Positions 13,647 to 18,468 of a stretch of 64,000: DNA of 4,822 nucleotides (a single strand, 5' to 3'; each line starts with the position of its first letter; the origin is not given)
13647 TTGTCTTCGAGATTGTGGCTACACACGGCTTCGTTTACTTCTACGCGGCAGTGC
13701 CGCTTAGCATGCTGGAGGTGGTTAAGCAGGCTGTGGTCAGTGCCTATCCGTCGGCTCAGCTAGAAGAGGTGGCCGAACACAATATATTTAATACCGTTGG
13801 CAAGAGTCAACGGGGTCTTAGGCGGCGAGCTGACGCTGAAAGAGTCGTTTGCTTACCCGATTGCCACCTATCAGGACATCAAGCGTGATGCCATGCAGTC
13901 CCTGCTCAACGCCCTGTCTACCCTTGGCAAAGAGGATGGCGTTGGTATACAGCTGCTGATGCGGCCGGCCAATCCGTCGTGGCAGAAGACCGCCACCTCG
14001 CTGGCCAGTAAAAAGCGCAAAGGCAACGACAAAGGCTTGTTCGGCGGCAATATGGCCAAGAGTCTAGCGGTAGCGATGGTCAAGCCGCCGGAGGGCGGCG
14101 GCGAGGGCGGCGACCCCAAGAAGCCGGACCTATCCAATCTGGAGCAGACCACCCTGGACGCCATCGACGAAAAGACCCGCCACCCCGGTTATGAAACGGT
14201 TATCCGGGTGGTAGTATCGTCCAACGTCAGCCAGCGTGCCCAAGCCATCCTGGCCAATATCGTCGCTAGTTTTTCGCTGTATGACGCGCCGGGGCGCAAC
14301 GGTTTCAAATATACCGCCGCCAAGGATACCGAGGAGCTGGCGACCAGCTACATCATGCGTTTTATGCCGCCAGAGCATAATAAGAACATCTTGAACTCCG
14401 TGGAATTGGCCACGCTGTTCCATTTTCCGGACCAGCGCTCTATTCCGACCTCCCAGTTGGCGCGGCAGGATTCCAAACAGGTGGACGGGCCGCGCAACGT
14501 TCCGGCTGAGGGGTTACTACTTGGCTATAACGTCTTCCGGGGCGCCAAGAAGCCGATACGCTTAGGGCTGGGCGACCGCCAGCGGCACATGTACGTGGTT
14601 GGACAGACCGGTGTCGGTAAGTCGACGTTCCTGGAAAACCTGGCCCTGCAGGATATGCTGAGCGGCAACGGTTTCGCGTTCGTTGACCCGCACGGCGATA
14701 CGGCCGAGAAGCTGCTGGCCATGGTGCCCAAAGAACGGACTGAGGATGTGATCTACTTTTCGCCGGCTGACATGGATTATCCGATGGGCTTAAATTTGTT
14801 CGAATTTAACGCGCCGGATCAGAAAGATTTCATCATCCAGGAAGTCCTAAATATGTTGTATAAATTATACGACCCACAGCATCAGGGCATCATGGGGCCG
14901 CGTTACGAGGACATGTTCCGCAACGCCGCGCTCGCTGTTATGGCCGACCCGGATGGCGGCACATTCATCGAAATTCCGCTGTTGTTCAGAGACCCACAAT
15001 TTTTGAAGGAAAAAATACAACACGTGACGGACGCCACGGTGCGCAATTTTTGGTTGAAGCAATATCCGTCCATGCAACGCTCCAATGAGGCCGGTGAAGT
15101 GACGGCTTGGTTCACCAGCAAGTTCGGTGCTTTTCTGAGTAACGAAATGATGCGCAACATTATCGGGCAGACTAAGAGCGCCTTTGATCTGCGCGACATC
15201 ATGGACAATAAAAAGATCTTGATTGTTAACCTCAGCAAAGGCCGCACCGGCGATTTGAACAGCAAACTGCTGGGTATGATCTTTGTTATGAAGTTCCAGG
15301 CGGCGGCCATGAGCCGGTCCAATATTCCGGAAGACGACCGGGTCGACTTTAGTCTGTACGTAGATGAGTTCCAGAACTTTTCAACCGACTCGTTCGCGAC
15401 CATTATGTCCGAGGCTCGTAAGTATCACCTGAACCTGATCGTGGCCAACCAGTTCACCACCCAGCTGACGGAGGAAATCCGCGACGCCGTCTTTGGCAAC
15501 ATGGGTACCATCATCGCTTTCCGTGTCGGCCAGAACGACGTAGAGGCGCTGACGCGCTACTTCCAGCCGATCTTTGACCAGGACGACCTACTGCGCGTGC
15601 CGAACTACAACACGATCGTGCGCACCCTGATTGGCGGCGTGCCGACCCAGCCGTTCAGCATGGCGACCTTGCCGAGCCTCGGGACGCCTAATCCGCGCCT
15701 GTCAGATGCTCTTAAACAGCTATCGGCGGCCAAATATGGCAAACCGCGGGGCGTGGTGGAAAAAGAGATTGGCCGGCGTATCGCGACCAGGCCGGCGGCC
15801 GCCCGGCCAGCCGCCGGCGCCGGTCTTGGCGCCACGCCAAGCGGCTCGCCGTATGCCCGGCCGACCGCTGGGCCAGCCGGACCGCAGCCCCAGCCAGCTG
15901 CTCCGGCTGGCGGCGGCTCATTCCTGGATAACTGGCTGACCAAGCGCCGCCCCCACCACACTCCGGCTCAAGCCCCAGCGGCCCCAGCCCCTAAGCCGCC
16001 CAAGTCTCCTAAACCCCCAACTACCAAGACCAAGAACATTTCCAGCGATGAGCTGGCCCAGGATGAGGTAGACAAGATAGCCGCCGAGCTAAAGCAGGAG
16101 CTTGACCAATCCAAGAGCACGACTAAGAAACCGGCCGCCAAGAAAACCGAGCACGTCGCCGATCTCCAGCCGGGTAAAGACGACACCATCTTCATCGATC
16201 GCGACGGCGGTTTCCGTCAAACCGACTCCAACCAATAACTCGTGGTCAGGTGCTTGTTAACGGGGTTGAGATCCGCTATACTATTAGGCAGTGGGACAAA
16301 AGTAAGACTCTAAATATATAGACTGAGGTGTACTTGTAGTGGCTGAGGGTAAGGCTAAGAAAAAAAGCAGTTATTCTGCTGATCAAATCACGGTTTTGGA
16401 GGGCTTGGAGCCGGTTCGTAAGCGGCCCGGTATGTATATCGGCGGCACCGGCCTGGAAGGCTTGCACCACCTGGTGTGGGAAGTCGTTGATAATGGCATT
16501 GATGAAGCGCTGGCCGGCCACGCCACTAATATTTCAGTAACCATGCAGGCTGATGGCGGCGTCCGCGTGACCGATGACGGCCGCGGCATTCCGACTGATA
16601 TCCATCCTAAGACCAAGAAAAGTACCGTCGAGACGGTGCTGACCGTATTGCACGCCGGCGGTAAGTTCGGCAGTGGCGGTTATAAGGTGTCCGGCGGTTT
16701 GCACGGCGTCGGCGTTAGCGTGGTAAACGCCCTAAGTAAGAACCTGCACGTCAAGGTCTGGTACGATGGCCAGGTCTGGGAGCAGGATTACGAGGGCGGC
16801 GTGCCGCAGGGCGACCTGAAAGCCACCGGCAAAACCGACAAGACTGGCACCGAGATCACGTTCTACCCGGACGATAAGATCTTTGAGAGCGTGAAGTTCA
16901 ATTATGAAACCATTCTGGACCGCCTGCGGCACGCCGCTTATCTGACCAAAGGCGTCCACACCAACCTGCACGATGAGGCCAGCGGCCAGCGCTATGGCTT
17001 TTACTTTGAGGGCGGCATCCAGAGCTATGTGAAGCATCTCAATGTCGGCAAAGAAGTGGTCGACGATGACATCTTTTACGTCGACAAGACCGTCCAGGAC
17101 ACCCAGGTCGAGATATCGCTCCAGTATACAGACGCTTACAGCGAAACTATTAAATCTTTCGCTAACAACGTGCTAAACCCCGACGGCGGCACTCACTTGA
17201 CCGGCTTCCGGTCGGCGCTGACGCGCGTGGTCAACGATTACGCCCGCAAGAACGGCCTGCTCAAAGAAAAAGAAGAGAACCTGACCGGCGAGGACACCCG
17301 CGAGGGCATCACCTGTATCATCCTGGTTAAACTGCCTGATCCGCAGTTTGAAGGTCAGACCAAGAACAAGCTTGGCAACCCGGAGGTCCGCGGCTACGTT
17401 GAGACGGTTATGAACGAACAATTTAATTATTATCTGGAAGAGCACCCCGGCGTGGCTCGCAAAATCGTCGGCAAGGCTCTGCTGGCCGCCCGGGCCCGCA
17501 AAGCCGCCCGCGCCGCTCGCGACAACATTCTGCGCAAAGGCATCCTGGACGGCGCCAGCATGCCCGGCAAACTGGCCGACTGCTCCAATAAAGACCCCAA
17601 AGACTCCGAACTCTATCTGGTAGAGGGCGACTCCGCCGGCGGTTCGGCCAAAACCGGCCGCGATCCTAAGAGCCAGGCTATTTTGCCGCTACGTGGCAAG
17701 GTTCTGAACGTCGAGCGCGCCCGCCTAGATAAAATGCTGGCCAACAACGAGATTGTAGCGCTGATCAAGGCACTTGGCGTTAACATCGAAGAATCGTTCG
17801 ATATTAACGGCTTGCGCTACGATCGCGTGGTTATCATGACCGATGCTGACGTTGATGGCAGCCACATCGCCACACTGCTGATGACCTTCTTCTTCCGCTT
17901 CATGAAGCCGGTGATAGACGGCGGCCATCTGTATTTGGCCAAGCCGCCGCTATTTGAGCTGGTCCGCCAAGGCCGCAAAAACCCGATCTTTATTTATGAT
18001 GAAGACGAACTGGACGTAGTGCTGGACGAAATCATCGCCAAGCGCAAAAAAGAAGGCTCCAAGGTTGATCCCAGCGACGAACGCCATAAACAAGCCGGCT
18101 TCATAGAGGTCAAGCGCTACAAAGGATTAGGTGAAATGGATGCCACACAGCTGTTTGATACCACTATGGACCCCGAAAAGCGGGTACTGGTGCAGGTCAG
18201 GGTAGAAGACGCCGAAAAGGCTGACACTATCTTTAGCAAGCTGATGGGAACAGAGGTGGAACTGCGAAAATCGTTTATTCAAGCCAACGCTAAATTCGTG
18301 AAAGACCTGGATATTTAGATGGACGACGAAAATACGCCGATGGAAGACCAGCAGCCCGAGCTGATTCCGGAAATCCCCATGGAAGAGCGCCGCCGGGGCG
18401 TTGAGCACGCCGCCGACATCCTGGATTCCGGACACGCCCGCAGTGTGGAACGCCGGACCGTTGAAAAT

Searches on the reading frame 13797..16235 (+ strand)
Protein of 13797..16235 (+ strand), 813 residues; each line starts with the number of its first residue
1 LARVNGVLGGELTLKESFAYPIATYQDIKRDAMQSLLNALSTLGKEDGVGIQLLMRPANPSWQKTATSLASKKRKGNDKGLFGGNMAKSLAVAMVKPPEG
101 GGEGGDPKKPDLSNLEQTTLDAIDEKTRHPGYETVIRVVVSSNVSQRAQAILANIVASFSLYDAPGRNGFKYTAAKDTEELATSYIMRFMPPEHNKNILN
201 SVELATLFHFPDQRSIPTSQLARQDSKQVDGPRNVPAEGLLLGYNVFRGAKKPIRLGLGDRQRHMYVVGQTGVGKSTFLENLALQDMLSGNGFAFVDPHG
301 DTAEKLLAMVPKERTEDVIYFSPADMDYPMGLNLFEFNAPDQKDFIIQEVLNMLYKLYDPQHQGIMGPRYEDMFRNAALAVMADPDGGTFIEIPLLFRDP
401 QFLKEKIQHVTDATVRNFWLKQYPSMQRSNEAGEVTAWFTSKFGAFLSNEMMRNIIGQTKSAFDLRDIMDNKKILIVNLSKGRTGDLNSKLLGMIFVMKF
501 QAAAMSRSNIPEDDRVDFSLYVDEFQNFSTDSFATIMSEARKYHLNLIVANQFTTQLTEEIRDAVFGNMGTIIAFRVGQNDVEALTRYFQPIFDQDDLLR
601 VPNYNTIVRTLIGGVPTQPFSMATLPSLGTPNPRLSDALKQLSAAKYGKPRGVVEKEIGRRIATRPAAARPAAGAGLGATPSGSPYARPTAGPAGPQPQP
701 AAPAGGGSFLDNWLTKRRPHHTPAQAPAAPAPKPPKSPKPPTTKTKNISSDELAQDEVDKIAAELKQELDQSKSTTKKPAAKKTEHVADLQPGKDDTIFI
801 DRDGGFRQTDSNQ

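Call 14: search_protein_families(library=pfam, proteins=[window:13797-16235:+], max_evalue=0.01)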
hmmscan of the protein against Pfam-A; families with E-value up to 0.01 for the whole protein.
window:13797-16235:+ (813 aa): 4 families
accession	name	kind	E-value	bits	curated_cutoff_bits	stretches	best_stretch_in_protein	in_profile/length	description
PF13401.12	AAA_22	-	2.5e-05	25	27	1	261-310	4-54/130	AAA domain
PF01935.23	DUF87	-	3.5e-05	24.4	23.2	1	253-348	13-103/220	Helicase HerA, central domain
PF12696.13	TraG-D_C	-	0.00012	22.4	22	1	520-581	4-70/126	TraM recognition site of TraD and TraG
PF00350.29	Dynamin_N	-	0.0057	17.1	27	0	267-288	3-24/168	Dynamin family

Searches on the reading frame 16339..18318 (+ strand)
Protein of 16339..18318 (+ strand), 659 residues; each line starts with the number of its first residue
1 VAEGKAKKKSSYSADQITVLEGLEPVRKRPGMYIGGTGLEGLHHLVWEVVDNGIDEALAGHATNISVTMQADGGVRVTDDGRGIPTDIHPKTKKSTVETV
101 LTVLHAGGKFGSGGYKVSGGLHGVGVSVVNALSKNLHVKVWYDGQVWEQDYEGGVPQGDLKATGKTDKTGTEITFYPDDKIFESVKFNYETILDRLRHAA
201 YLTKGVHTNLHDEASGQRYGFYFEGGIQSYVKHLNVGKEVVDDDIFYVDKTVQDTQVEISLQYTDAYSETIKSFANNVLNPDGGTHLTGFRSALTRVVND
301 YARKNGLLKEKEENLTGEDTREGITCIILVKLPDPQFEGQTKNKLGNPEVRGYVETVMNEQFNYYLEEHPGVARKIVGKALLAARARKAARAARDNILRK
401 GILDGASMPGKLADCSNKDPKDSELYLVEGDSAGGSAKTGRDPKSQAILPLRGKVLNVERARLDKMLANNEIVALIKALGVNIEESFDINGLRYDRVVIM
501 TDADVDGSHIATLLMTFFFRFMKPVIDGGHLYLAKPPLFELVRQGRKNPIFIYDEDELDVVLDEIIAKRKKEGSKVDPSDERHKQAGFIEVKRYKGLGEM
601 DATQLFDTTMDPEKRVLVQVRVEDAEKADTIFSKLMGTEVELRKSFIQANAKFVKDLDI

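Call 14: search_protein_families(library=pfam, proteins=[window:16339-18315:+], max_evalue=0.01)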
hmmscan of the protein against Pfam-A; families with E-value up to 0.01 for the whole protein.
window:16339-18315:+ (659 aa): 4 families
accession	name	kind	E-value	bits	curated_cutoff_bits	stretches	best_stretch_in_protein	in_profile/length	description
PF00204.31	DNA_gyraseB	-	2.4e-61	206.6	27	1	226-395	1-172/173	DNA gyrase B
PF00986.26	DNA_gyraseB_C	-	2.1e-26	92.3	29.8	1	589-648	4-63/63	DNA gyrase B subunit, carboxyl terminus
PF02518.31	HATPase_c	-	7.8e-18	65.4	26.4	1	41-179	5-109/111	Histidine kinase-, DNA gyrase B-, and HSP90-like ATPase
PF01751.28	Toprim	-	1.4e-16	60.8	23.1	1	424-534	1-94/96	Toprim domain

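Call 16: find_encoding_contigs(protein=window:16339-18318:+, flank=3000, max_places=4)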
Protein window:16339-18318:+ (659 aa): no gene with exactly this product is on record in the collection.
